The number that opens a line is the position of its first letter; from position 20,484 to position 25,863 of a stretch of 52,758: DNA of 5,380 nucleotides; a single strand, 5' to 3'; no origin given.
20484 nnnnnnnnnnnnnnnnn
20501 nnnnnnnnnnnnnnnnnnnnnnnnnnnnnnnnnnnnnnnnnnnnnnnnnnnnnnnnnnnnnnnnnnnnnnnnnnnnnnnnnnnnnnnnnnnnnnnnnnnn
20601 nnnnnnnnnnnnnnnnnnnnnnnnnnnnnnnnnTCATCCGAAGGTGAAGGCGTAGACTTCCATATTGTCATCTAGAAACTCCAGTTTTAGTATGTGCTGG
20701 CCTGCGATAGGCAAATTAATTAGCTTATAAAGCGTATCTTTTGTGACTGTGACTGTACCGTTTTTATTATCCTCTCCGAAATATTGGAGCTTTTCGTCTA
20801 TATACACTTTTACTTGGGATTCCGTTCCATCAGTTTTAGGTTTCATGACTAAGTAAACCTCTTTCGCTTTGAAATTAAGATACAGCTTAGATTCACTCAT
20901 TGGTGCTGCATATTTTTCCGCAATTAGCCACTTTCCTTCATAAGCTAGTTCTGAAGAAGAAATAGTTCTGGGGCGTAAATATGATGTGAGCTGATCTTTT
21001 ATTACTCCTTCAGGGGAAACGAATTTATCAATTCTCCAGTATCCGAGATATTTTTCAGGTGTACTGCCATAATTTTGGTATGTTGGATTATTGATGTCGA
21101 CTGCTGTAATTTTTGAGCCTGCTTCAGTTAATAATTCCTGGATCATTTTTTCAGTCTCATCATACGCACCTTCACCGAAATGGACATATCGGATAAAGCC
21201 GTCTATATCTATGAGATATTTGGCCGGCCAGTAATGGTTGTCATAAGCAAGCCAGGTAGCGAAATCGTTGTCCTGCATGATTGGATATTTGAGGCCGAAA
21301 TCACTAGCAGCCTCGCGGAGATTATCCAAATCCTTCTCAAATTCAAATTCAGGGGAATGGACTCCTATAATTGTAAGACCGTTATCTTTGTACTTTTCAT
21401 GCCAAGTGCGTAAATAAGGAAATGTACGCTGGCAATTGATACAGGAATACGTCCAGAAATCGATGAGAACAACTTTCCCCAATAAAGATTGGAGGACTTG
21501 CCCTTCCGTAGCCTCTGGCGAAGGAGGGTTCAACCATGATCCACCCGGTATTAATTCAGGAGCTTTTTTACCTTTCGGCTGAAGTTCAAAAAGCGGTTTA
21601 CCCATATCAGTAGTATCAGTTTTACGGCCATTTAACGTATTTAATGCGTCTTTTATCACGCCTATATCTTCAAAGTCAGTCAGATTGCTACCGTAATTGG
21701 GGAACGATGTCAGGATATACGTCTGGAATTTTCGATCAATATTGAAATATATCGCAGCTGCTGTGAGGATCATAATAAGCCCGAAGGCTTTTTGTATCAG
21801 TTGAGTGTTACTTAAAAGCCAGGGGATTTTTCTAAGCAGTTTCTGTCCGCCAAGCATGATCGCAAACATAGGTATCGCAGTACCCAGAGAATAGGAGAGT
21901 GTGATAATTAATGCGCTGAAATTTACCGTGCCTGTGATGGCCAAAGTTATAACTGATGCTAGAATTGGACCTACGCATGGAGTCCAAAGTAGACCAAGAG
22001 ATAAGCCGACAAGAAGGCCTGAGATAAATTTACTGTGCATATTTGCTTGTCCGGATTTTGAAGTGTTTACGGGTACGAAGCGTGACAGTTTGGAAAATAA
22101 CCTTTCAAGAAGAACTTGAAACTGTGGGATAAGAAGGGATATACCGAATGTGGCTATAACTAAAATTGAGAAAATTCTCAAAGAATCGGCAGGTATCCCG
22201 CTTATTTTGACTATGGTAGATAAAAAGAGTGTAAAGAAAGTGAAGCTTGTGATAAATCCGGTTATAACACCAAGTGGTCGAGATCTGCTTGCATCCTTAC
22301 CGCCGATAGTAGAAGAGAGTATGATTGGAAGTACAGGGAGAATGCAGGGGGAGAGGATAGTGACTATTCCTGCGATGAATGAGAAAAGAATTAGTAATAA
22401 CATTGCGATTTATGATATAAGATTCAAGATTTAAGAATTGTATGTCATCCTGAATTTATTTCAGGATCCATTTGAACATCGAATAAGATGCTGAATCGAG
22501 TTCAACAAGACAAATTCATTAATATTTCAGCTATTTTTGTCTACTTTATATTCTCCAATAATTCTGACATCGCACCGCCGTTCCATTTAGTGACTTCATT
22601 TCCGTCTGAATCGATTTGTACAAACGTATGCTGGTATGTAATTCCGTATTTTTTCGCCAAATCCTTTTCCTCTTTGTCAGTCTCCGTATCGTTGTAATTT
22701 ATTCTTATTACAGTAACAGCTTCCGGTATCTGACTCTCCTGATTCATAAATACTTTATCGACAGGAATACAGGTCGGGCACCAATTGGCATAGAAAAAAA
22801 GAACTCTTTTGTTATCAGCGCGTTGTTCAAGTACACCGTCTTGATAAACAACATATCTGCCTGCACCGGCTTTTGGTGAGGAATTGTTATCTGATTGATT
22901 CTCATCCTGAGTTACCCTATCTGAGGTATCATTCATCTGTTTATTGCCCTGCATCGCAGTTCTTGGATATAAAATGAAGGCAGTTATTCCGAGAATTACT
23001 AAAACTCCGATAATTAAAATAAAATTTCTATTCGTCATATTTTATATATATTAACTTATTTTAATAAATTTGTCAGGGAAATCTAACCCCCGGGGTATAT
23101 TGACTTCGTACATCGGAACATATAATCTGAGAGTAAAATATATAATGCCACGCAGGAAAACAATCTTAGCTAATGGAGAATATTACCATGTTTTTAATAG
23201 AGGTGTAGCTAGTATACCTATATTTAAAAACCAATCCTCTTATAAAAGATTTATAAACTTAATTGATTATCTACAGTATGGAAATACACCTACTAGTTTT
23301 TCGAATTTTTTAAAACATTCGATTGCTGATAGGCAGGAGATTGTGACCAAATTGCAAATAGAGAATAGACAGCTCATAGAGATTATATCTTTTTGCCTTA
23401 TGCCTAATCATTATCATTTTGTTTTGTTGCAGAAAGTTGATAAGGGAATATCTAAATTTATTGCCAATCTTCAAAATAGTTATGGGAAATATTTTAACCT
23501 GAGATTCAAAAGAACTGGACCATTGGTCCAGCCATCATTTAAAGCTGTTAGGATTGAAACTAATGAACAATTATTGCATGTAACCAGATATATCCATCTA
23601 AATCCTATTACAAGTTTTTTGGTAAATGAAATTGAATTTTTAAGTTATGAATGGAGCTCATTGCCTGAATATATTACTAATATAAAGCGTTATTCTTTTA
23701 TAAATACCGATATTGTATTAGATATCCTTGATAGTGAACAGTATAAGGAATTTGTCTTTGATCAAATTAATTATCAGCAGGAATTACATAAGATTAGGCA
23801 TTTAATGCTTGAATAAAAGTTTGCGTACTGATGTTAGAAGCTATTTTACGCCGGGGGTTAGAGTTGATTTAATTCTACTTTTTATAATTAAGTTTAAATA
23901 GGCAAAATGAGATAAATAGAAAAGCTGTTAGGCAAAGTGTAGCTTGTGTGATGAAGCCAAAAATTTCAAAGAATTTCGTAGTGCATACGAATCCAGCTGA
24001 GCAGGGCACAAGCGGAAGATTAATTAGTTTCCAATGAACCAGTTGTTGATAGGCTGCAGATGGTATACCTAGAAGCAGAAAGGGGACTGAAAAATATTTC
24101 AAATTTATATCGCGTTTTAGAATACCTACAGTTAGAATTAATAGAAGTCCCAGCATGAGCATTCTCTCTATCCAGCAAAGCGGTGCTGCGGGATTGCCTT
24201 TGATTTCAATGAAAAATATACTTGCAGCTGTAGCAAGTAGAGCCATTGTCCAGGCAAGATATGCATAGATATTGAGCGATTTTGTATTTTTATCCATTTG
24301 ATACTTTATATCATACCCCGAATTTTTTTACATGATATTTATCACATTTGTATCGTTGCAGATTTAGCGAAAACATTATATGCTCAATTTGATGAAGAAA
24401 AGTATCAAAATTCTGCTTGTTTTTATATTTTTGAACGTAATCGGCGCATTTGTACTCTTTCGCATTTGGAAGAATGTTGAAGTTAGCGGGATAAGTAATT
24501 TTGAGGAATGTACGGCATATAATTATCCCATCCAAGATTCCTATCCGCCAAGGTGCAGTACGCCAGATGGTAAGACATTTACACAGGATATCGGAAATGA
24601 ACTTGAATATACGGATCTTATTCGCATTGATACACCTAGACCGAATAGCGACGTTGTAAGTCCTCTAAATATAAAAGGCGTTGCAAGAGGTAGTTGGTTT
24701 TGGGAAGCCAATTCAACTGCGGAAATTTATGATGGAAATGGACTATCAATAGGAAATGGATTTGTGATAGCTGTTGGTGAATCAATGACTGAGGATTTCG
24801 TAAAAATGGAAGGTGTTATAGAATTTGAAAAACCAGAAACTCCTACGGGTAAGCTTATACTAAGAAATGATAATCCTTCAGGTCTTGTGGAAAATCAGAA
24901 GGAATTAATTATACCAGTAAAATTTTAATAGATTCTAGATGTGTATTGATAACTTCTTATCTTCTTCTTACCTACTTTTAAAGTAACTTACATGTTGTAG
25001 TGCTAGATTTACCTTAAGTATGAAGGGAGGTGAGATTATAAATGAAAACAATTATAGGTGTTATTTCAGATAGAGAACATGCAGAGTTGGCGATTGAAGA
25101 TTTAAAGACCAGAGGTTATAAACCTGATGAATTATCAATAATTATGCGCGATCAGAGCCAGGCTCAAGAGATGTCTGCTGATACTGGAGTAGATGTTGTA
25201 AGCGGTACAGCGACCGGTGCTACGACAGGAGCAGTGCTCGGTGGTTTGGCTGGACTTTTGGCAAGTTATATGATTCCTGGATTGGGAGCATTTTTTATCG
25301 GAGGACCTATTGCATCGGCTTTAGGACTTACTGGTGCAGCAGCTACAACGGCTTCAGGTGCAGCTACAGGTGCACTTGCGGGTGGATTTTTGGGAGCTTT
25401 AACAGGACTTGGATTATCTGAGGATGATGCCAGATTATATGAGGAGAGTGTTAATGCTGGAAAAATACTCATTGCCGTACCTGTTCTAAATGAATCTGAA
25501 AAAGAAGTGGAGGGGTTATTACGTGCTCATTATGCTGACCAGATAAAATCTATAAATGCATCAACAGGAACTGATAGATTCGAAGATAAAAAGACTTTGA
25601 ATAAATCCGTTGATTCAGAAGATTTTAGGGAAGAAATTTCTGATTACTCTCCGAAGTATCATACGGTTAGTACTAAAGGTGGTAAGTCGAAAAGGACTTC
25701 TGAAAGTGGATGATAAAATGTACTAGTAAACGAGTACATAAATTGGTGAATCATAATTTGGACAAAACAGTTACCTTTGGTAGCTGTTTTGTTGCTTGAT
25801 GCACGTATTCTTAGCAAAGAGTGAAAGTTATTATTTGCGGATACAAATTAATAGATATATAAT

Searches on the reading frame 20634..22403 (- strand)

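Call 14: search_protein_families(library=pfam, proteins=[window:20634-22403:-], max_evalue=0.00001)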
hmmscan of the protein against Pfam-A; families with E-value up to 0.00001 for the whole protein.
window:20634-22403:- (589 aa): 6 families
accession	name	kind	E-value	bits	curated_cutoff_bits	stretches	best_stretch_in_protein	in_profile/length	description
PF17991.7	Thioredoxin_10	-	1.7e-29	103.6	27.1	1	448-589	1-142/142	Thioredoxin like C-terminal domain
PF02683.22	DsbD_TM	-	3.2e-12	46.6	27.1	1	3-218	3-214/219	Cytochrome C biogenesis protein transmembrane domain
PF00578.27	AhpC-TSA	-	3.3e-11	43.6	26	1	304-407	20-124/124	AhpC/TSA family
PF08534.16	Redoxin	-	2e-09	37.8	26.6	1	304-412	23-136/148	Redoxin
PF13905.12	Thioredoxin_8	-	6.1e-08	33.3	27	1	309-403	1-93/94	Thioredoxin-like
PF13386.12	DsbD_2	-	4.1e-06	27.3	24.9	1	9-215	3-197/199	Cytochrome C biogenesis protein transmembrane region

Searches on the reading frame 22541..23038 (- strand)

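Call 14: search_protein_families(library=pfam, proteins=[window:22541-23038:-], max_evalue=0.00001)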
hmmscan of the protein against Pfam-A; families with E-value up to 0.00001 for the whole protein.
window:22541-23038:- (165 aa): 2 families
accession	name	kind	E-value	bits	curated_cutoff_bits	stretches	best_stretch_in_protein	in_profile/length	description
PF00085.26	Thioredoxin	-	2.9e-07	30.9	23.5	1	74-163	17-100/103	Thioredoxin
PF13098.12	Thioredoxin_2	-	6.8e-06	26.8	27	0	79-158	9-97/104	Thioredoxin-like domain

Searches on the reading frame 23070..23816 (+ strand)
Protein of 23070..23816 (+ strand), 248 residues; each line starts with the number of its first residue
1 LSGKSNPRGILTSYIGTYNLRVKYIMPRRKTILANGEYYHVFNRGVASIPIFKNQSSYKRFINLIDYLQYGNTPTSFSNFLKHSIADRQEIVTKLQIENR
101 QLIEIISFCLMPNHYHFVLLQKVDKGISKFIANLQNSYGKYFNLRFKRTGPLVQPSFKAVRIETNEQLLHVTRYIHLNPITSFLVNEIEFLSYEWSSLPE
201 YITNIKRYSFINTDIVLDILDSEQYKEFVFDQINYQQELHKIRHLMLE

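Call 14: search_protein_families(library=pfam, proteins=[window:23070-23816:+], max_evalue=0.00001)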
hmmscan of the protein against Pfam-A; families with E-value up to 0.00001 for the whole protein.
window:23070-23816:+ (248 aa): 1 family
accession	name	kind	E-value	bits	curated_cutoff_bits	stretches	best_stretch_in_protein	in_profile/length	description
PF01797.21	Y1_Tnp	-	1e-08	35.7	23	1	96-176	34-119/121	Transposase IS200 like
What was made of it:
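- A Y1_Tnp gene lies at 23070-23816 (call 14).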

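Call 97: search_protein_families(library=padloc, proteins=[window:23070-23816:+], max_evalue=0.01)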
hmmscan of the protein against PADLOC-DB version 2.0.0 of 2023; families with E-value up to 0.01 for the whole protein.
window:23070-23816:+ (248 aa): 0 families

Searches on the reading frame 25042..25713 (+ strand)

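Call 62: search_protein_families(library=pfam, proteins=[window:25042-25713:+], max_evalue=0.0001)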
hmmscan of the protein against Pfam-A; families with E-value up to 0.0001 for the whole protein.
window:25042-25713:+ (223 aa): 1 family
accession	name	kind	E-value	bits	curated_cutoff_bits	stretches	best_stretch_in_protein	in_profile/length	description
PF11181.13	YflT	-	1.8e-11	44.9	26.2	1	4-73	2-69/99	Heat induced stress protein YflT domain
